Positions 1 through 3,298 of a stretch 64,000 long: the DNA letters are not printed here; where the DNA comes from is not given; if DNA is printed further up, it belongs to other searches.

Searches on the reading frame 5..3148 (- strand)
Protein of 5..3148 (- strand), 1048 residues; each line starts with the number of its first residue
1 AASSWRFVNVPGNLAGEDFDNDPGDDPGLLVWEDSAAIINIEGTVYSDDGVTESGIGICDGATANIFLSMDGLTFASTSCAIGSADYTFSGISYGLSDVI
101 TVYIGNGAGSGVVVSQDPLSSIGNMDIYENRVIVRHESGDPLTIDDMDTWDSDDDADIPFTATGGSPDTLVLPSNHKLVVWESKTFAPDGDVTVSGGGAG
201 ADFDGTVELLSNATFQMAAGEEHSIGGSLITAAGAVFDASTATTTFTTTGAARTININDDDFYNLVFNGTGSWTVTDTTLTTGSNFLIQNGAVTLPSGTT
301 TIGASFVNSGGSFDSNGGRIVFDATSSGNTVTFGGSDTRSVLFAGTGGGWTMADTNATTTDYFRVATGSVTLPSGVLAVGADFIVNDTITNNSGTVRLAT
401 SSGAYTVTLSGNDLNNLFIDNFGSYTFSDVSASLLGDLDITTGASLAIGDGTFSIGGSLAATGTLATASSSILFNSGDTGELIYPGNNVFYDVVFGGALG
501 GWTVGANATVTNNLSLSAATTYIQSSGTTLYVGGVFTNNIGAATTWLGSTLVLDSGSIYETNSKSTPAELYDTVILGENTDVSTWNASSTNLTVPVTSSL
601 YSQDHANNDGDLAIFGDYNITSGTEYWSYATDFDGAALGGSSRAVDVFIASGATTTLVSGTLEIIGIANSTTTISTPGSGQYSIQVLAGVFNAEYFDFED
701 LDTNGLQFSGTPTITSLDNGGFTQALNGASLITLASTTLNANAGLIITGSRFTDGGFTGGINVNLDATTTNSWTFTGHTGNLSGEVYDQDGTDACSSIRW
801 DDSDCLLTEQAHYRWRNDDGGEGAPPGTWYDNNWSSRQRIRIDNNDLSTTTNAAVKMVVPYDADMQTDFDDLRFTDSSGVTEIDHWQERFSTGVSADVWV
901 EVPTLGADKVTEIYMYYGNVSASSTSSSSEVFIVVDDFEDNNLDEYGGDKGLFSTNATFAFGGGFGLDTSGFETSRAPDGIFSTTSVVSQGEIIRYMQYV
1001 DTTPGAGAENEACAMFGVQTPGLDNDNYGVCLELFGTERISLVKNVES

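Call 73: search_protein_families(library=pfam, proteins=[window:5-3148:-], max_evalue=0.001)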
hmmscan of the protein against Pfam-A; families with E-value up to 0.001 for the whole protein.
window:5-3148:- (1048 aa): 1 family
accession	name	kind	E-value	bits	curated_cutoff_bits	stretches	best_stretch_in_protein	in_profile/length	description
PF10102.14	DUF2341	-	1.1e-17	64.6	23.4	1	868-945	1-78/84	Domain of unknown function (DUF2341)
